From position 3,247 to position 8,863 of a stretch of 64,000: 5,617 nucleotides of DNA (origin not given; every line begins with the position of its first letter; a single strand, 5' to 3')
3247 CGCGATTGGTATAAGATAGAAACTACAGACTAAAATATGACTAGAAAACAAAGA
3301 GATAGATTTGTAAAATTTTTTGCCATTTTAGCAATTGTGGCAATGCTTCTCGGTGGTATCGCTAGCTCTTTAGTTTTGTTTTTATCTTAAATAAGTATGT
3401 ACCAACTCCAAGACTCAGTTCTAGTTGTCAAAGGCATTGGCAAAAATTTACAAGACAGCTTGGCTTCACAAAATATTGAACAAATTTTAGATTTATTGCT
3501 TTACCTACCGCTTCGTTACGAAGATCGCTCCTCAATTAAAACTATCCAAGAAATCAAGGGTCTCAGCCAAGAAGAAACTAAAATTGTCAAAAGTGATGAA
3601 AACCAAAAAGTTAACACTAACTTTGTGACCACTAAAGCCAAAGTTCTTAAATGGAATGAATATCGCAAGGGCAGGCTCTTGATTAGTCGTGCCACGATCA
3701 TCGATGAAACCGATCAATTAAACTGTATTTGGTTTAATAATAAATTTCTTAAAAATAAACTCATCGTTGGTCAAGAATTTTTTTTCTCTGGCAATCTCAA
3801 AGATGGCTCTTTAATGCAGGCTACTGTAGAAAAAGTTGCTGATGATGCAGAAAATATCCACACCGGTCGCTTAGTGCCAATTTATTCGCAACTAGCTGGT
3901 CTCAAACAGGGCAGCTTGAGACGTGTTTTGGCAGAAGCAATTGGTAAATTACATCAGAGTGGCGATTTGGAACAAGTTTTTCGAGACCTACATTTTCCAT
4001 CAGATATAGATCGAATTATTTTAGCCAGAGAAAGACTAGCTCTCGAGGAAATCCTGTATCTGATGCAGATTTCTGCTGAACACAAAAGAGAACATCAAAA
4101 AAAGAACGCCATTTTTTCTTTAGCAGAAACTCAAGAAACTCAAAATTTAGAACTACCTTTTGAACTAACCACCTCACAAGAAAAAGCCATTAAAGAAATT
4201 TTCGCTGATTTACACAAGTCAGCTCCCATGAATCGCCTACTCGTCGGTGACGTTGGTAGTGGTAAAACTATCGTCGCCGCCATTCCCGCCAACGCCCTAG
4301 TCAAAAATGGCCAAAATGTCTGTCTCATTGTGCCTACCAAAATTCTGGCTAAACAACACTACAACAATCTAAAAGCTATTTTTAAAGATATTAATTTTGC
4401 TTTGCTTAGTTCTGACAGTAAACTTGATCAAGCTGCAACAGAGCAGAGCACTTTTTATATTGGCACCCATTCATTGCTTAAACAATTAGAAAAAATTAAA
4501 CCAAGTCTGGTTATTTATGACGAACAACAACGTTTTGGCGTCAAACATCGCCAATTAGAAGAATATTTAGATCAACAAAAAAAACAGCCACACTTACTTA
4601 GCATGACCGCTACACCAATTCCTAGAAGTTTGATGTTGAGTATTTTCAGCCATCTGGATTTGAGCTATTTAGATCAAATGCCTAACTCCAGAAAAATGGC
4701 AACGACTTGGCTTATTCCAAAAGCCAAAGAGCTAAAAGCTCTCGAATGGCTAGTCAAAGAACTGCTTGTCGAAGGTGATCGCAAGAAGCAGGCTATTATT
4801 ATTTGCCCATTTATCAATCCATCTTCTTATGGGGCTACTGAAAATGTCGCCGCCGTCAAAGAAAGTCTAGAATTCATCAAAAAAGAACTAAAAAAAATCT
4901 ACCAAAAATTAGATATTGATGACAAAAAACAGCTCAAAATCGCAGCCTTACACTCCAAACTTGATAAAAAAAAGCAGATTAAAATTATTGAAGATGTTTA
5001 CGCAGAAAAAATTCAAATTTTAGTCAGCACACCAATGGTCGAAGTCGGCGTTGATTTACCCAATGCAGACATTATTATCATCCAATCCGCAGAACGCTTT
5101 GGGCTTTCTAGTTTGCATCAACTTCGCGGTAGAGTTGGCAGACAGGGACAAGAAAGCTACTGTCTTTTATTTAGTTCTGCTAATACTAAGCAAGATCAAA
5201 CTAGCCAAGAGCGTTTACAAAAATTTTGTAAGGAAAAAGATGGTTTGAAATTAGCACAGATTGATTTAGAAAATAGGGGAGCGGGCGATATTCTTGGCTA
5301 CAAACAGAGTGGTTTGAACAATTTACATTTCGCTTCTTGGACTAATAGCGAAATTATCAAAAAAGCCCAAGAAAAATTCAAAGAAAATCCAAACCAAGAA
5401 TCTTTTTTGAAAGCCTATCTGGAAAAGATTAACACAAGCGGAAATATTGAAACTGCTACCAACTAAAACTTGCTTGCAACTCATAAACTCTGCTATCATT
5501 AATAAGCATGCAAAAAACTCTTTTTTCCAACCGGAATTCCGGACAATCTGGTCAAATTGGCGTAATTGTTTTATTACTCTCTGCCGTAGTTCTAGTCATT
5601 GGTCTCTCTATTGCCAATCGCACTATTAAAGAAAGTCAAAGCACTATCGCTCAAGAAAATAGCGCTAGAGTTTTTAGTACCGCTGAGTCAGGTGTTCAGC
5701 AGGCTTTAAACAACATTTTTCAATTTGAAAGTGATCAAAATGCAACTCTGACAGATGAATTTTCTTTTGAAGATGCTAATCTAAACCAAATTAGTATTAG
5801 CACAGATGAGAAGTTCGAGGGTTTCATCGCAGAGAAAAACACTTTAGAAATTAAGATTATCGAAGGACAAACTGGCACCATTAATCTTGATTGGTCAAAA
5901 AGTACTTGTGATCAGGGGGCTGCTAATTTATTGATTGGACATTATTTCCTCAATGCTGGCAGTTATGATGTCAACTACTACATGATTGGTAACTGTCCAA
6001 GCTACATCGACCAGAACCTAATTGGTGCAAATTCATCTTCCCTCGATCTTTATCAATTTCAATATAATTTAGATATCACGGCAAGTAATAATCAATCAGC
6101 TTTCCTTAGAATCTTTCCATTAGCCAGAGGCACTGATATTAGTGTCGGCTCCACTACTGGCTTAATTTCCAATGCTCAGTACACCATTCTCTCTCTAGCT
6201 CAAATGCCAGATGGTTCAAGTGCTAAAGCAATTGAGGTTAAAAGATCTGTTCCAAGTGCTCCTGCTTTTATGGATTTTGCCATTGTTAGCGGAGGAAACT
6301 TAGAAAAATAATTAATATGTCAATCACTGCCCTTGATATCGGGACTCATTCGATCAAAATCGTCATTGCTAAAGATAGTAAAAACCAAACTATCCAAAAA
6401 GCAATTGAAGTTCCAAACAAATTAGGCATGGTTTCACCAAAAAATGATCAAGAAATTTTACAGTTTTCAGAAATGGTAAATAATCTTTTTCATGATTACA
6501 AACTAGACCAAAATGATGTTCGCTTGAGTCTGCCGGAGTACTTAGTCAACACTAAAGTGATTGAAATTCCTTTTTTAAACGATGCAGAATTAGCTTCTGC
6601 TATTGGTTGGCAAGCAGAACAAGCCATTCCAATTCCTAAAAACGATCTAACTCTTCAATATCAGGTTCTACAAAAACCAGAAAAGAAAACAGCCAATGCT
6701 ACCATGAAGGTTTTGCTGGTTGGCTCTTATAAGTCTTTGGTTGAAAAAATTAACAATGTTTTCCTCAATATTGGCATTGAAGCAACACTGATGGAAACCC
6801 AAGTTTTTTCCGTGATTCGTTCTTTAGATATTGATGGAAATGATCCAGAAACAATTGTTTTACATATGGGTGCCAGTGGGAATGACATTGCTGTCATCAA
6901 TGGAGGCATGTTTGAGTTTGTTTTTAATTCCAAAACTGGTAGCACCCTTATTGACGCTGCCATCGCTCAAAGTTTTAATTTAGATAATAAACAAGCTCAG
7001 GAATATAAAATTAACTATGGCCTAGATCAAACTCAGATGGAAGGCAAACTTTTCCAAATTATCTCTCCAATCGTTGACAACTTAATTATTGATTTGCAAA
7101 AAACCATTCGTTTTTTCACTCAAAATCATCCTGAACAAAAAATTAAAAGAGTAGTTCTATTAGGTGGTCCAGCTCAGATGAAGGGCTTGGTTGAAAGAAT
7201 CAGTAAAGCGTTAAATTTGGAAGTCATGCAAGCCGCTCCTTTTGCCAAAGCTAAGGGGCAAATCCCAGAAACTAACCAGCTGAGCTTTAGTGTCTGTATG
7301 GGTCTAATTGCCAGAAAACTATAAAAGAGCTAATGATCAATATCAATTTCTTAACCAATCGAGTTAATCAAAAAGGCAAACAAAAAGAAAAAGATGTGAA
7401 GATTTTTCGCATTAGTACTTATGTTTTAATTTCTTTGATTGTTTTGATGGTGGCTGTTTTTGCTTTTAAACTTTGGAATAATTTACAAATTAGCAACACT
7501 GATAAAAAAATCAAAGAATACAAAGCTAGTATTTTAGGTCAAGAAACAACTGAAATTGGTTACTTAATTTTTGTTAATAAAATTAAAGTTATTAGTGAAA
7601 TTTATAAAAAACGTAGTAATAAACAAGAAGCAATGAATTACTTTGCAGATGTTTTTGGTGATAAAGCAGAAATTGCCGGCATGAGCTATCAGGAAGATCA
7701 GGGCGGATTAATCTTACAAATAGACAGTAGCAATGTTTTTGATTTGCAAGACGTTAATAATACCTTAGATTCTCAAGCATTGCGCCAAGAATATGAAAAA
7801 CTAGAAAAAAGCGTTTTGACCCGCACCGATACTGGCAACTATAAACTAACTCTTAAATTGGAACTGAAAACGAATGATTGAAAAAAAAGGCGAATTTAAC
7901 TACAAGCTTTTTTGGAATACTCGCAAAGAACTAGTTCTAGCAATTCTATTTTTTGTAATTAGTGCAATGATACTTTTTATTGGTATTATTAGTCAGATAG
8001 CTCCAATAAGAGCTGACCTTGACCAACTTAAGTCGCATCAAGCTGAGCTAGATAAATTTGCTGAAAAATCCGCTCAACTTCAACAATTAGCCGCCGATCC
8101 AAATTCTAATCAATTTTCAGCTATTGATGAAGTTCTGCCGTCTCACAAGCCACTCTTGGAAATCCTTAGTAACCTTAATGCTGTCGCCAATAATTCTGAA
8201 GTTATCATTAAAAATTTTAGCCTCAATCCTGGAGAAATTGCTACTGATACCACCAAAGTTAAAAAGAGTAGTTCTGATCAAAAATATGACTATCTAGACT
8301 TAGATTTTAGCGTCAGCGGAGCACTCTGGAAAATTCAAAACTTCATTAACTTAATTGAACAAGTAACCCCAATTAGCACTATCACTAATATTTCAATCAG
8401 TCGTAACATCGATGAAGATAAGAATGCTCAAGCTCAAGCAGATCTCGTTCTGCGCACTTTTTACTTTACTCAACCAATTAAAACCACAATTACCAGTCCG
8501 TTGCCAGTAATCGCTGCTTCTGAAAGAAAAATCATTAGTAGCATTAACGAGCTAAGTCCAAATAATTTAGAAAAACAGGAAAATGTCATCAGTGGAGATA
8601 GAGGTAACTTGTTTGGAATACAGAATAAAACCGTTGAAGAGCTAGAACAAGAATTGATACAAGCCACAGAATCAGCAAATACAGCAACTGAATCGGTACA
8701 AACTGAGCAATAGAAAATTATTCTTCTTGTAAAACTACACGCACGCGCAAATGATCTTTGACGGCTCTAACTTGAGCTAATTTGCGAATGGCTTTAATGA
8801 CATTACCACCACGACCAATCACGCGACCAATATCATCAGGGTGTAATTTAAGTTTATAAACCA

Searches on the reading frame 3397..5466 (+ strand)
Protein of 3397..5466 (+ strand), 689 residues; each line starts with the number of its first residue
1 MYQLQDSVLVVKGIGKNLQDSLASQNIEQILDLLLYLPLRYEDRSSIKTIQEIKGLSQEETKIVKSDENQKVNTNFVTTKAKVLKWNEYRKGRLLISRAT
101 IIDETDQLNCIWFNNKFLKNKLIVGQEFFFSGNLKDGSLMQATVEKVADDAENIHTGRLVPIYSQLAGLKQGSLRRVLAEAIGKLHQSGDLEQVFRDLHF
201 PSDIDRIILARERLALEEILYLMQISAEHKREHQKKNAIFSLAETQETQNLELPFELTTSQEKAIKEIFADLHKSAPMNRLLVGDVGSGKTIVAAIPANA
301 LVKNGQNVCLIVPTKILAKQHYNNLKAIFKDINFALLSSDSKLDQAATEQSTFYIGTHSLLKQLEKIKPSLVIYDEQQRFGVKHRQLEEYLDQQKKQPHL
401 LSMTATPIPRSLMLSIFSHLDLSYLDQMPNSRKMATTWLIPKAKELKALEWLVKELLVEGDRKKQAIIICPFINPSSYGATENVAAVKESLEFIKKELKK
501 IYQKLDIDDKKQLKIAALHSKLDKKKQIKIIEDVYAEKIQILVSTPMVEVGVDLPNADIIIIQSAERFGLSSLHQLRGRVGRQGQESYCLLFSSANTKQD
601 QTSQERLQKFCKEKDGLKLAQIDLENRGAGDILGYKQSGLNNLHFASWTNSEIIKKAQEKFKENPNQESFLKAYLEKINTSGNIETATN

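Call 83: search_protein_families(library=pfam, proteins=[window:3397-5466:+], max_evalue=0.01)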
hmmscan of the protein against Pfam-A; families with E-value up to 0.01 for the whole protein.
window:3397-5466:+ (689 aa): 9 families
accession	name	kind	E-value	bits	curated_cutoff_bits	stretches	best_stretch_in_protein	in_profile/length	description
PF00270.35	DEAD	-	1.3e-21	77.5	26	1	259-410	2-162/167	DEAD/DEAH box helicase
PF00271.37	Helicase_C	-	1.8e-17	64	23.5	1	452-584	6-110/110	Helicase conserved C-terminal domain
PF17191.10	RecG_wedge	-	2.3e-17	63.5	23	1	11-183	5-160/162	RecG wedge domain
PF04851.21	ResIII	-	1.2e-14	55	22.5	1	255-407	2-162/164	Type III restriction enzyme, res subunit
PF22590.2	Cas3-like_C_2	-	6.8e-07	30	27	1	497-584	14-105/106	CRISPR-associated nuclease/helicase Cas3, C-terminal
PF13401.12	AAA_22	-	3.6e-05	24.5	27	1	281-397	9-112/130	AAA domain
PF18766.7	SWI2_SNF2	-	0.0017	18.5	26.7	1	261-410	2-158/221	SWI2/SNF2 ATPase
PF19833.4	RecG_dom3_C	-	0.0022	18.4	26.8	0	614-641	2-29/87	ATP-dependent DNA helicase RecG, domain 3, C-terminal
PF13604.12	AAA_30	-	0.003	17.8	27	0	257-324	2-65/191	AAA domain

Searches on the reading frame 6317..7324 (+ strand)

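Call 83: search_protein_families(library=pfam, proteins=[window:6317-7324:+], max_evalue=0.01)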
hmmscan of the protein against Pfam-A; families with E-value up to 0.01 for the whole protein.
window:6317-7324:+ (335 aa): 3 families
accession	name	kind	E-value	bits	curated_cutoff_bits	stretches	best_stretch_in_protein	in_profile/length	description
PF11104.14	PilM_2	-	1.4e-37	129.9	27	1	6-316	2-315/340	Type IV pilus assembly protein PilM;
PF14450.12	FtsA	-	1.9e-09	38.4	31.8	1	181-312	2-125/127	Cell division protein FtsA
PF25216.1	Volactin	-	1.2e-05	25.4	35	1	143-300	134-292/321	Volactin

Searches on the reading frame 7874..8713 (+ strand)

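Call 83: search_protein_families(library=pfam, proteins=[window:7874-8713:+], max_evalue=0.01)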
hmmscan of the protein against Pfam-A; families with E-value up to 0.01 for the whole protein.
window:7874-8713:+ (279 aa): 2 families
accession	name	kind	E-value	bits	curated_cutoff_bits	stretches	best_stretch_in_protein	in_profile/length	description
PF04350.18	PilO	-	3.6e-06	27.6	22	1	52-199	8-144/145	Pilus assembly protein, PilO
PF10741.14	T2SSM_b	-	0.0047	17.2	21.7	1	123-191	33-101/111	Type II secretion system (T2SS), protein M subtype b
